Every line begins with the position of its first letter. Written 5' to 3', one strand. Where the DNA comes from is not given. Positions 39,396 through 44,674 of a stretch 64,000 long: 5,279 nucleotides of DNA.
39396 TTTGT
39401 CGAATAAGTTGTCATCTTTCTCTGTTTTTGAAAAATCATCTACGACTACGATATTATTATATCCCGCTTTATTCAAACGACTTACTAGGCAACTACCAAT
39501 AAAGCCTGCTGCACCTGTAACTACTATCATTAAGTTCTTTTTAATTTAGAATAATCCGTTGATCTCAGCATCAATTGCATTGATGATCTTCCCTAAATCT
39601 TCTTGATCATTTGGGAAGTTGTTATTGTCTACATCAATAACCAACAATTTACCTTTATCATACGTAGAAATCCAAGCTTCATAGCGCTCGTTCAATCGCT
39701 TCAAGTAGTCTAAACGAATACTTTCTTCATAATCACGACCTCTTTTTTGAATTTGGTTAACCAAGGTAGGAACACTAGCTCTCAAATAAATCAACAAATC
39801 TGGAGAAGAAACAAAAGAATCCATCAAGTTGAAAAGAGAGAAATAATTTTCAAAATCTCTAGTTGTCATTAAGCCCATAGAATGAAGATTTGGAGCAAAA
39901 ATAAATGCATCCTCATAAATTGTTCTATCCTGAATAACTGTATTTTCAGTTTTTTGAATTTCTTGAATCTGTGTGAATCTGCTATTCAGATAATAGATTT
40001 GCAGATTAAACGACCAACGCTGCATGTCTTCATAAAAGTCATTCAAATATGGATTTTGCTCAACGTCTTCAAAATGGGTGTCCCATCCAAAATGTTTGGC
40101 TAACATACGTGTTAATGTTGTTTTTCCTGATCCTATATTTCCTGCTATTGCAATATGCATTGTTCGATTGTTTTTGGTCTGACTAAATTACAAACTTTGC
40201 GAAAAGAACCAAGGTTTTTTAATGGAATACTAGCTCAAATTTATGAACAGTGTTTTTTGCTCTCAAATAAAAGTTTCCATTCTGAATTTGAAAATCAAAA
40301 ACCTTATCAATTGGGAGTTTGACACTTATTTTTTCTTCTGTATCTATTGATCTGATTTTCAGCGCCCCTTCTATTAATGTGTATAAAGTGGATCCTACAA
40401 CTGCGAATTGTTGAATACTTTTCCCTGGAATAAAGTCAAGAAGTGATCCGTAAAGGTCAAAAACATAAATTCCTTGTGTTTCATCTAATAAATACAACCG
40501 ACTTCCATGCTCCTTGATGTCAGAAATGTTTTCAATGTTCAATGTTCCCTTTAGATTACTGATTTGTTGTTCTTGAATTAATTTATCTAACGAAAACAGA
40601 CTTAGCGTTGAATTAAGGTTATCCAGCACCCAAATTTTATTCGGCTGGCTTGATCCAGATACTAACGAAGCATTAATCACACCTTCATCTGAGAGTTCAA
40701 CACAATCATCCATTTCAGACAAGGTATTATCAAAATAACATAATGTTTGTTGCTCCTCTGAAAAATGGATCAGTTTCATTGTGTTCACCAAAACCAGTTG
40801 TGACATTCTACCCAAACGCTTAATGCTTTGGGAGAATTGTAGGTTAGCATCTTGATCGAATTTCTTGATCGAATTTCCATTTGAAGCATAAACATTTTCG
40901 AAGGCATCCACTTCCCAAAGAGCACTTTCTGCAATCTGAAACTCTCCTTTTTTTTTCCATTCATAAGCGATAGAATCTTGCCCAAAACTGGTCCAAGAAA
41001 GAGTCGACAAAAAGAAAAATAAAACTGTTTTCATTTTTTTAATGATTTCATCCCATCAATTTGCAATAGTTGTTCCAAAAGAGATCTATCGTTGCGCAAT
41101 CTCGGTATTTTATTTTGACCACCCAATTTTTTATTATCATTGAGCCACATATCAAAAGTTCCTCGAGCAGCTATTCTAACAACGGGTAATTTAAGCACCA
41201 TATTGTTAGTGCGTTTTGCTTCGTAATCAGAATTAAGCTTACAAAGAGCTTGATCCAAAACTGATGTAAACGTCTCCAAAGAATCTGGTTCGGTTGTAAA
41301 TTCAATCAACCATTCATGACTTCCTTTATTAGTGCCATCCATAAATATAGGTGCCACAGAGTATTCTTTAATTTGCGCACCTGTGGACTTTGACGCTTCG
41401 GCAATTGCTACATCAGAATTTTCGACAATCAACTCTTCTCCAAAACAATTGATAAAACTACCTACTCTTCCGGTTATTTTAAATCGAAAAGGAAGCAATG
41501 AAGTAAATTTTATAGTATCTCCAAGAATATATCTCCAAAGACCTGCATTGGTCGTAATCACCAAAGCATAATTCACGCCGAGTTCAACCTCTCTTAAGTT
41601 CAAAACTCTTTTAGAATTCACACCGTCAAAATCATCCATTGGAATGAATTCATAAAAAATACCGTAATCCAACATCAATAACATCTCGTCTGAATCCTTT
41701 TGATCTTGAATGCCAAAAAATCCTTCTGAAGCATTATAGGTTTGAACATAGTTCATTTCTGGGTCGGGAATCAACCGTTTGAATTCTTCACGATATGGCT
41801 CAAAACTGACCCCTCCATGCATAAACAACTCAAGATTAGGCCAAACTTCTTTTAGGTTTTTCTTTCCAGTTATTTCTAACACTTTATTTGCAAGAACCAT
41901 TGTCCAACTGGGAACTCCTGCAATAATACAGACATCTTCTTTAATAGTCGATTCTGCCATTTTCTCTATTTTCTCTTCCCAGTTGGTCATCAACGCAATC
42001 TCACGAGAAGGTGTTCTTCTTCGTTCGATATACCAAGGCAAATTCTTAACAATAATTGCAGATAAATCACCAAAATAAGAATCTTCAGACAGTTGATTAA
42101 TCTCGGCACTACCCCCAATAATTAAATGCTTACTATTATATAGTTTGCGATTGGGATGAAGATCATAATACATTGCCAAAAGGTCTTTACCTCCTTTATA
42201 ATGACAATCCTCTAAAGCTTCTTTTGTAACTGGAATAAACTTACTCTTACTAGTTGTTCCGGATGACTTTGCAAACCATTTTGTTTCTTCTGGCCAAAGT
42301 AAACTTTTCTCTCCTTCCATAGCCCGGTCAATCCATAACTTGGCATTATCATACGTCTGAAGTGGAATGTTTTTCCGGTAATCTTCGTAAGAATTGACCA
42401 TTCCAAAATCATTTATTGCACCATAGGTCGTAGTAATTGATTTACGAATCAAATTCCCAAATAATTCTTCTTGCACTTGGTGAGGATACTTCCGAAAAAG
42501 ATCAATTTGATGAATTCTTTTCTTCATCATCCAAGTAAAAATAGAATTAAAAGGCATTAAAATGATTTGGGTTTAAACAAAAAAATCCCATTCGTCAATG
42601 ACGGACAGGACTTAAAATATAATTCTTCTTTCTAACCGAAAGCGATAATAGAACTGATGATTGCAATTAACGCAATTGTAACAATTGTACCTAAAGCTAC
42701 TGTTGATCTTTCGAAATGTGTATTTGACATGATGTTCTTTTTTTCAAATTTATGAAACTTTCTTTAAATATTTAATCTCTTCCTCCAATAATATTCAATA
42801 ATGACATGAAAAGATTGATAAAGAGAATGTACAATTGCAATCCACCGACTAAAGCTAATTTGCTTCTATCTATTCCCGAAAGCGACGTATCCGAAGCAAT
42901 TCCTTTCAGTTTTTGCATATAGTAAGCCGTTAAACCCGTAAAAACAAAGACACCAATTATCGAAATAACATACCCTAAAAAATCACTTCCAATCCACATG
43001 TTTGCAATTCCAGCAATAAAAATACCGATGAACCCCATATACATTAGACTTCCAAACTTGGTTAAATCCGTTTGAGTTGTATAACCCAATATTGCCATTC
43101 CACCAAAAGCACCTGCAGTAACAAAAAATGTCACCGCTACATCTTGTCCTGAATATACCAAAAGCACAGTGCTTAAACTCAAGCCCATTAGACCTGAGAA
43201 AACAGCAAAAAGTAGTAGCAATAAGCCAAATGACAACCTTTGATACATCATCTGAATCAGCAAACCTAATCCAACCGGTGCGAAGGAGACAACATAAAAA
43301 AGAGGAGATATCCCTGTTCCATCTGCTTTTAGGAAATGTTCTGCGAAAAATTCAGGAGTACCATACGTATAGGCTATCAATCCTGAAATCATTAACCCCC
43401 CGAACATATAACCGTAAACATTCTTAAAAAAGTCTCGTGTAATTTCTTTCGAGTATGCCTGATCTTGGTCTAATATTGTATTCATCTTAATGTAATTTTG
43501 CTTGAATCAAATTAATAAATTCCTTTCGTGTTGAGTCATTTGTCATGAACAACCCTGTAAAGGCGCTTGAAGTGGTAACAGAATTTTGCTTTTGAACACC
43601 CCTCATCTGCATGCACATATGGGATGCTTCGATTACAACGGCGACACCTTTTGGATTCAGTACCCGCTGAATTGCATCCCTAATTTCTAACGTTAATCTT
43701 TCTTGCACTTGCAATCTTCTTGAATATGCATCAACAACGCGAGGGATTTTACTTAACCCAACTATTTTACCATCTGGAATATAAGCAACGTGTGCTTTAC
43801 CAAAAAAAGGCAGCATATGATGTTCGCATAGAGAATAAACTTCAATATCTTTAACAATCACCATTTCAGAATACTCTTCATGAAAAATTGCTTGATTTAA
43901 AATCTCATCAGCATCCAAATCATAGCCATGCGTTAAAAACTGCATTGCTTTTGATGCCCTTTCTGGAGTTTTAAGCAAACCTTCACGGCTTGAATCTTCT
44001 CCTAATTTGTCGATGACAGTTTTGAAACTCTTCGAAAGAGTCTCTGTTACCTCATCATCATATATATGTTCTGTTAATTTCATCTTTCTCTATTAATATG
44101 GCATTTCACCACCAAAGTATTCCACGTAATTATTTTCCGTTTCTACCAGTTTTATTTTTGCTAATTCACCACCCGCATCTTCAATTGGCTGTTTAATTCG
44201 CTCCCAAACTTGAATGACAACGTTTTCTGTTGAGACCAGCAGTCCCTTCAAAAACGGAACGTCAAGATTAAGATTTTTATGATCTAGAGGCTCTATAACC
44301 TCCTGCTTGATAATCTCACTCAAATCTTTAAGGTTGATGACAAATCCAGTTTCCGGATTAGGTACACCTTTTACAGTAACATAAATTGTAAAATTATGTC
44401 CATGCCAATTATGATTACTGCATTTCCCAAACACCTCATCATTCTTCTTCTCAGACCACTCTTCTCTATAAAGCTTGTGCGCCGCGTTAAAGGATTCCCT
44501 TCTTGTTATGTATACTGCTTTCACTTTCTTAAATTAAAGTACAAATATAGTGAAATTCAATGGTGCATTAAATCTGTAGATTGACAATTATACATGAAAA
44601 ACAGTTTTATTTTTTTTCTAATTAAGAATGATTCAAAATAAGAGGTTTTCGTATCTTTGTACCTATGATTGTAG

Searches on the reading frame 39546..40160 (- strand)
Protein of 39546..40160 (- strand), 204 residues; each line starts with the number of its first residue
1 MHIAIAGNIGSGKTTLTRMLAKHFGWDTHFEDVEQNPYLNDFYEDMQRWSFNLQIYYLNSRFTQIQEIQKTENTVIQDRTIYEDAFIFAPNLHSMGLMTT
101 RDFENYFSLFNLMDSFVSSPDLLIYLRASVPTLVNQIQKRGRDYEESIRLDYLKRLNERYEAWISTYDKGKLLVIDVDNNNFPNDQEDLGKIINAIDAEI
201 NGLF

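Call 22: search_protein_families(library=pfam, proteins=[window:39546-40160:-], max_evalue=0.00001)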
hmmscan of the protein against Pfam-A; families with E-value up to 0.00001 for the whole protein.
window:39546-40160:- (204 aa): 3 families
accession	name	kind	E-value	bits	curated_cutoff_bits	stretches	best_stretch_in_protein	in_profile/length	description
PF01712.25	dNK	-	1.1e-58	198.8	27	1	3-198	1-200/203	Deoxynucleoside kinase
PF13238.12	AAA_18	-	2.2e-07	31.8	29.4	1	3-141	1-112/128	AAA domain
PF02223.23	Thymidylate_kin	-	9.4e-07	29.1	27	0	10-179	6-176/185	Thymidylate kinase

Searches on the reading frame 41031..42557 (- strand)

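Call 22: search_protein_families(library=pfam, proteins=[window:41031-42557:-], max_evalue=0.00001)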
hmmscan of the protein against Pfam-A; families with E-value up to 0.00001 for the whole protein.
window:41031-42557:- (508 aa): 3 families
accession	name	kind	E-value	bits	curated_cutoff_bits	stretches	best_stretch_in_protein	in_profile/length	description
PF03321.19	GH3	-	1.8e-58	198.6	23.6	1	14-266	1-302/304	GH3 family N-terminal domain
PF23572.1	GH3_C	-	1.8e-23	83.9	23.6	1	382-491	4-118/119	GH3 family C-terminal domain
PF23571.1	GH3_M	-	8.2e-21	74.3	23.6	1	294-364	2-75/75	GH3 family central domain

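Call 48: search_protein_families(library=ncbifam, proteins=[window:41031-42557:-], max_evalue=1e-10)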
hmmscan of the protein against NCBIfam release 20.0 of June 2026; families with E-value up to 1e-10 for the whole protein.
window:41031-42557:- (508 aa): 1 family
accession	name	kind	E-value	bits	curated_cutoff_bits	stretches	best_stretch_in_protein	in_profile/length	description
NF052613.1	OlsH_GH3_orni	equivalog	8.9e-119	397.3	620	1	5-498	20-508/524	lyso-ornithine lipid synthetase OlsH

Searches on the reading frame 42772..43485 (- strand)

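Call 22: search_protein_families(library=pfam, proteins=[window:42772-43485:-], max_evalue=0.00001)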
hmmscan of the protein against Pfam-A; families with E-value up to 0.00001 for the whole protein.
window:42772-43485:- (237 aa): 1 family
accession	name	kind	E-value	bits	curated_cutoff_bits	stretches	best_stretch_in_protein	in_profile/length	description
PF01027.25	Bax1-I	-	9.8e-42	143.5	34.1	1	17-232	1-206/207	Inhibitor of apoptosis-promoting Bax1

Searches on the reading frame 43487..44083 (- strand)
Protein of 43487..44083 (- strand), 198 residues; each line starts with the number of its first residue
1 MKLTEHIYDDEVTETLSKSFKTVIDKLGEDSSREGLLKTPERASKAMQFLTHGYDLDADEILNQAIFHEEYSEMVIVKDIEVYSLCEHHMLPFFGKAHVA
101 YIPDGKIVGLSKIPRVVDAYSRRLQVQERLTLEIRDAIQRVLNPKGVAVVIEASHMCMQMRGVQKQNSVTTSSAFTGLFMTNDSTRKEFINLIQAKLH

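Call 22: search_protein_families(library=pfam, proteins=[window:43487-44083:-], max_evalue=0.00001)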
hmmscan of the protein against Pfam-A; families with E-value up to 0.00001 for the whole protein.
window:43487-44083:- (198 aa): 1 family
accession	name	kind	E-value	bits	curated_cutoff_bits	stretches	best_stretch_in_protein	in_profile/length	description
PF01227.27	GTP_cyclohydroI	-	1.1e-75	253.4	27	1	18-193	3-178/179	GTP cyclohydrolase I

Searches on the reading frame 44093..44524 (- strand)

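Call 22: search_protein_families(library=pfam, proteins=[window:44093-44524:-], max_evalue=0.00001)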
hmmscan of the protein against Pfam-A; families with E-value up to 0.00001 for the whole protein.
window:44093-44524:- (143 aa): 1 family
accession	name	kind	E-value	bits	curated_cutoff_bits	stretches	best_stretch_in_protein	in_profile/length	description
PF01242.24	PTPS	-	3.2e-32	111.5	22.4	1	5-137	1-119/121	6-pyruvoyl tetrahydropterin synthase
